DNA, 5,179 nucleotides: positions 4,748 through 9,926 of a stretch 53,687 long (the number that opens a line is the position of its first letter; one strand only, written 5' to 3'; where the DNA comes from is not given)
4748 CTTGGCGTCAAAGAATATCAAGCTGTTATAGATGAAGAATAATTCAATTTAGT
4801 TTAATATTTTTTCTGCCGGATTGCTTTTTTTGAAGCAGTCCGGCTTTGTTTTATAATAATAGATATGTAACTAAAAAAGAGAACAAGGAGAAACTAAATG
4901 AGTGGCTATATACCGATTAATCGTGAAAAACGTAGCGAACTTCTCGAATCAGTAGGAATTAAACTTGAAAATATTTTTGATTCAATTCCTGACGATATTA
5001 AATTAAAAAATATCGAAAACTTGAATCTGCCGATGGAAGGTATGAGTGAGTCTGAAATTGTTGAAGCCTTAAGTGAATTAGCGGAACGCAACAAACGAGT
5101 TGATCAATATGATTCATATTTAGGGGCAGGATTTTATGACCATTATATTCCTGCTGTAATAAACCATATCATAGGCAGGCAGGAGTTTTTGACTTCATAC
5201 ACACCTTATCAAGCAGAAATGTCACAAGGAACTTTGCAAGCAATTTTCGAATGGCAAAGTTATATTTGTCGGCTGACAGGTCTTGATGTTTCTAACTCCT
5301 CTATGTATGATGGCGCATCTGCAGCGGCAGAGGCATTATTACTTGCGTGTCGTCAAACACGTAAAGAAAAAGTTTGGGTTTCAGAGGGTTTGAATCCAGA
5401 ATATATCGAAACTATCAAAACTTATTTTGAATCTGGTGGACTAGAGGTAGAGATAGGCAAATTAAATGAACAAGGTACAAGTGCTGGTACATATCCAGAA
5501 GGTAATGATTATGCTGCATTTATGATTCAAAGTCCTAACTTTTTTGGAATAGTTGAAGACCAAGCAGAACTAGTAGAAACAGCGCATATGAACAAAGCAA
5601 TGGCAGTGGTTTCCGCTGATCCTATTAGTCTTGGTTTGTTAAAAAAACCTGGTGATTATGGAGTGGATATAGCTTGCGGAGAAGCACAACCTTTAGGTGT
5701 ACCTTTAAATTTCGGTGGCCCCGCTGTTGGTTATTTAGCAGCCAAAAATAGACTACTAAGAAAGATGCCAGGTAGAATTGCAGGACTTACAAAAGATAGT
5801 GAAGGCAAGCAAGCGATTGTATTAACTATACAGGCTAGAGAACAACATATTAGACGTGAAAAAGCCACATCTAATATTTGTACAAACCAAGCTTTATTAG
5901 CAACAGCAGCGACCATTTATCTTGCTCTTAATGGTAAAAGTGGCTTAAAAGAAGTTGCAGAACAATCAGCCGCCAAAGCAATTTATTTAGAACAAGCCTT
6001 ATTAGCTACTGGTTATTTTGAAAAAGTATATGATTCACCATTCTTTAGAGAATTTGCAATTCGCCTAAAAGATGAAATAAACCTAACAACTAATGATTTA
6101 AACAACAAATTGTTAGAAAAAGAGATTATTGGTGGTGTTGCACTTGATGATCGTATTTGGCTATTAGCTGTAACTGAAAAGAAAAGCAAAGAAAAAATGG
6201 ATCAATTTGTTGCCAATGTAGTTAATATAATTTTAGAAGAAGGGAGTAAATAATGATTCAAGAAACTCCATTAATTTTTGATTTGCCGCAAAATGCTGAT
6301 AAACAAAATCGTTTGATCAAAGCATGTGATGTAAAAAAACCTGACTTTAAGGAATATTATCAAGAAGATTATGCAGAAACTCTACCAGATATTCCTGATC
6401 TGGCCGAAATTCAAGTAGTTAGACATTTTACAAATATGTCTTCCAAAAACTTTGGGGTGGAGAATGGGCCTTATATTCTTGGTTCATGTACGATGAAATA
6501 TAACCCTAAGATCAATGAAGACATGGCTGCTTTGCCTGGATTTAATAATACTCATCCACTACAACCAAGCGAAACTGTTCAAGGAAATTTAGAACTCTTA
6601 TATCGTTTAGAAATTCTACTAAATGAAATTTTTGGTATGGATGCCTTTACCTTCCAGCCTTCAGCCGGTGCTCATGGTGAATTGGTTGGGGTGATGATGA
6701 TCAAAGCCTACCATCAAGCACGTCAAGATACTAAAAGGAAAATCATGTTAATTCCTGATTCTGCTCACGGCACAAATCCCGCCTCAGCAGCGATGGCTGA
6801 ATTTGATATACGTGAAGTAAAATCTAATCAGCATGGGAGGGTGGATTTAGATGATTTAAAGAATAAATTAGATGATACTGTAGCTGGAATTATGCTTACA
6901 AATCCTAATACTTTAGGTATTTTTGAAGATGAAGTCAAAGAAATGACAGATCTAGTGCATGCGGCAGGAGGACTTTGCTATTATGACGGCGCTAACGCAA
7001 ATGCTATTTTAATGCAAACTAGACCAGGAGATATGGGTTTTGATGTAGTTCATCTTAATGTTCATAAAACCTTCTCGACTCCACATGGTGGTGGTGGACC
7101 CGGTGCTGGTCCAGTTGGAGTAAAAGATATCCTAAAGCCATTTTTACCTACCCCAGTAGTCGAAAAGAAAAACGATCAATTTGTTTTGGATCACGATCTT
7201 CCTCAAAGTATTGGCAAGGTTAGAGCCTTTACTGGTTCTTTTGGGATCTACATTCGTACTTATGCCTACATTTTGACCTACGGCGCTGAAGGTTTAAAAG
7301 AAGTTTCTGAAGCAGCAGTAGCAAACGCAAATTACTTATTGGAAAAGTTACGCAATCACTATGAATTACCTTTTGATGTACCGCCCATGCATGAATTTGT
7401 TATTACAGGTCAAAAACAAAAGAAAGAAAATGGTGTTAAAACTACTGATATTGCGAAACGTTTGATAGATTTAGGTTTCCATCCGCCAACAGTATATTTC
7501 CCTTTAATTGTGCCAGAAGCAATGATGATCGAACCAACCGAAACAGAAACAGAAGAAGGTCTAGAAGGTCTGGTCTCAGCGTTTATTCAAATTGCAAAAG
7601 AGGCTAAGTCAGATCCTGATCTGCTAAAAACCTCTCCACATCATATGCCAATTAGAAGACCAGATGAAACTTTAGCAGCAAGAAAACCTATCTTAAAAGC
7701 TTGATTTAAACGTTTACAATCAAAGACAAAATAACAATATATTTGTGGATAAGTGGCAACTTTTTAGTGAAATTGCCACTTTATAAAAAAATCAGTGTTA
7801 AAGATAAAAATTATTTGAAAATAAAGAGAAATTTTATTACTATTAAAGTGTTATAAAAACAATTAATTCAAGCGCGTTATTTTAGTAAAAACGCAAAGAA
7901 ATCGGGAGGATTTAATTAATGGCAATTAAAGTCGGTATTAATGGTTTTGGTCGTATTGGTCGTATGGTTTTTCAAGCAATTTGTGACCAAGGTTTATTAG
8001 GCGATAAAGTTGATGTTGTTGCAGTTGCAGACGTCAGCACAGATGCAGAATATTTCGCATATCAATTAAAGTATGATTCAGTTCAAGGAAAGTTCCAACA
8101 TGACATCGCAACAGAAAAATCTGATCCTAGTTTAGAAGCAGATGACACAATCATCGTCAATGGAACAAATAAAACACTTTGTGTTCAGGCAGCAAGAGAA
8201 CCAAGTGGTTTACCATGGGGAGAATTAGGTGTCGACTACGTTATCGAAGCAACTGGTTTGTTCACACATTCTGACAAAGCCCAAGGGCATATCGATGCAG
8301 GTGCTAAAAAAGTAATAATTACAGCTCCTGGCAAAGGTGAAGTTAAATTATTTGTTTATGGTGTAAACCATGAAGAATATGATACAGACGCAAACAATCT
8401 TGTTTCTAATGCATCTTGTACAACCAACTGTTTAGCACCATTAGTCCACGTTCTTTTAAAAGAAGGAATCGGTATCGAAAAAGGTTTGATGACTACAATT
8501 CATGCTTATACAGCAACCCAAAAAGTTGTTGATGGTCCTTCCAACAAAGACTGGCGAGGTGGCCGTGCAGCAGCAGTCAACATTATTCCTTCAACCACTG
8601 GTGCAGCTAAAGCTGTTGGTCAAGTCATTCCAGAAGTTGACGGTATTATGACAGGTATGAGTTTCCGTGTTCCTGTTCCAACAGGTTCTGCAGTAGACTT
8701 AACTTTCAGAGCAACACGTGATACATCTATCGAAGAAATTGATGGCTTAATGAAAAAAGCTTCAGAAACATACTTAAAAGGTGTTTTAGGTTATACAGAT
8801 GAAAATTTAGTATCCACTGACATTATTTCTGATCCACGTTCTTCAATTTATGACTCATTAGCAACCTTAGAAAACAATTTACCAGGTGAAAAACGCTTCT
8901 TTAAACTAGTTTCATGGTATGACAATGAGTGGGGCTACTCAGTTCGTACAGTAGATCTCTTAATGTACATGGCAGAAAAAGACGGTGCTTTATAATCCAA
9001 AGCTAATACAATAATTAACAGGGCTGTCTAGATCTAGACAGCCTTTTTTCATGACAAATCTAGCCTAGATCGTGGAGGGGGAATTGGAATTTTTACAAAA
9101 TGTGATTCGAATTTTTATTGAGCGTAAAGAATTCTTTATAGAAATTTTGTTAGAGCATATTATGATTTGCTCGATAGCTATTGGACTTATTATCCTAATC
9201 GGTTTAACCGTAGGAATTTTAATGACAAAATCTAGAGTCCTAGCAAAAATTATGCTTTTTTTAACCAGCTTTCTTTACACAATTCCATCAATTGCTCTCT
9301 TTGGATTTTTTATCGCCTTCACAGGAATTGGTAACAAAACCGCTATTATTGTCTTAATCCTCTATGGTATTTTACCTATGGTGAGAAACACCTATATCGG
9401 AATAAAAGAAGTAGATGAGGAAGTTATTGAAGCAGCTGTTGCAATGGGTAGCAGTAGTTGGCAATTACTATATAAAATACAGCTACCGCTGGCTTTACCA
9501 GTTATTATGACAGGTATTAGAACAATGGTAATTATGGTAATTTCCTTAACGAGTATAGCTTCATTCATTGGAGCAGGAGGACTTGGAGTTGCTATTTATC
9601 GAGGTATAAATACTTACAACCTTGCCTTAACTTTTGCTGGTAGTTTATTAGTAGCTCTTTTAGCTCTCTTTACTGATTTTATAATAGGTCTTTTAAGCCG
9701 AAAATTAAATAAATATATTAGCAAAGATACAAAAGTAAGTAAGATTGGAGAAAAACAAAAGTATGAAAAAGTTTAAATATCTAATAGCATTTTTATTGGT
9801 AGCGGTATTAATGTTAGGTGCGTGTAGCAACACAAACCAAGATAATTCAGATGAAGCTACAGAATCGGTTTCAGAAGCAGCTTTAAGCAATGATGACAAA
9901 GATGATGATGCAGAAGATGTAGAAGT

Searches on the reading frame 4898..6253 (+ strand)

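Call 66: search_protein_families(library=pfam, proteins=[window:4898-6253:+], max_evalue=0.001)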
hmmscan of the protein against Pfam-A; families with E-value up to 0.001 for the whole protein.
window:4898-6253:+ (451 aa): 1 family
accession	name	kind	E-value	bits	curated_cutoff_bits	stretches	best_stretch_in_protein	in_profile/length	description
PF02347.22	GDC-P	-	2.2e-131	439.1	26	1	4-438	3-426/429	Glycine cleavage system P-protein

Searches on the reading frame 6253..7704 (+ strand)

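Call 66: search_protein_families(library=pfam, proteins=[window:6253-7704:+], max_evalue=0.001)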
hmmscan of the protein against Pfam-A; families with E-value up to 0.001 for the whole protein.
window:6253-7704:+ (483 aa): 4 families
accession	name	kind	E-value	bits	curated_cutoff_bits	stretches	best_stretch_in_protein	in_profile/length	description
PF21478.3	GcvP2_C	-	6.9e-26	91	27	1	352-452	2-103/122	Glycine dehydrogenase, C-terminal domain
PF02347.22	GDC-P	-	4e-13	49.4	26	1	50-308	47-293/429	Glycine cleavage system P-protein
PF00266.25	Aminotran_5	-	1.6e-07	31.1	21.5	1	150-279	78-207/371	Aminotransferase class-V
PF01212.27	Beta_elim_lyase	-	0.0004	20.2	27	1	114-279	32-206/288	Beta-eliminating lyase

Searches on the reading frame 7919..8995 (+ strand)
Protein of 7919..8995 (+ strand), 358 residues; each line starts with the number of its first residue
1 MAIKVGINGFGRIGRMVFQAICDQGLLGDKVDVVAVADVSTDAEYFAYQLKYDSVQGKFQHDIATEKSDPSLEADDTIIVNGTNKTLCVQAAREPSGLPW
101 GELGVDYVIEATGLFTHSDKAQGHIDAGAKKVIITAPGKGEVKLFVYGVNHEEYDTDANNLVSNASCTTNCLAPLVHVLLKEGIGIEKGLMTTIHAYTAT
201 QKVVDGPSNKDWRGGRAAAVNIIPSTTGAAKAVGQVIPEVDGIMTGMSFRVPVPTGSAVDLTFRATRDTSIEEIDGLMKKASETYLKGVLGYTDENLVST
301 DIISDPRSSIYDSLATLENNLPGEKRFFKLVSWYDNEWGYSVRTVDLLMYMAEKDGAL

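Call 66: search_protein_families(library=pfam, proteins=[window:7919-8995:+], max_evalue=0.001)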
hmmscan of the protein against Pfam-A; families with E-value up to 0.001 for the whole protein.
window:7919-8995:+ (358 aa): 2 families
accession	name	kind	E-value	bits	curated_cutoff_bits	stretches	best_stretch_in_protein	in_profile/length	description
PF02800.25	Gp_dh_C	-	2.1e-60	203.3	24.4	1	172-334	1-158/158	Glyceraldehyde 3-phosphate dehydrogenase, C-terminal domain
PF00044.30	Gp_dh_N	-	6.8e-29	100.6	31.7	1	3-117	1-100/101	Glyceraldehyde 3-phosphate dehydrogenase, NAD binding domain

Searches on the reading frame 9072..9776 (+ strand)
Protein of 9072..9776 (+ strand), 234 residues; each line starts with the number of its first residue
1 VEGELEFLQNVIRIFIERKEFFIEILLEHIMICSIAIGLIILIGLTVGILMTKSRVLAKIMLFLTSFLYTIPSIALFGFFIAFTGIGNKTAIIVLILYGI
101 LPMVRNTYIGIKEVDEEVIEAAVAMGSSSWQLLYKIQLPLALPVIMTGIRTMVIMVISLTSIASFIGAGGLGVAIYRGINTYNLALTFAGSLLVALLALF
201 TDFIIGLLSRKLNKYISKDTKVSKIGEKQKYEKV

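Call 66: search_protein_families(library=pfam, proteins=[window:9072-9776:+], max_evalue=0.001)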
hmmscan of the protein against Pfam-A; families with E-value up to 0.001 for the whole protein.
window:9072-9776:+ (234 aa): 1 family
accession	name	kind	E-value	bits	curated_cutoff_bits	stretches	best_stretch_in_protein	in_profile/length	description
PF00528.27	BPD_transp_1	-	4.2e-29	102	26.4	1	44-213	1-183/184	Binding-protein-dependent transport system inner membrane component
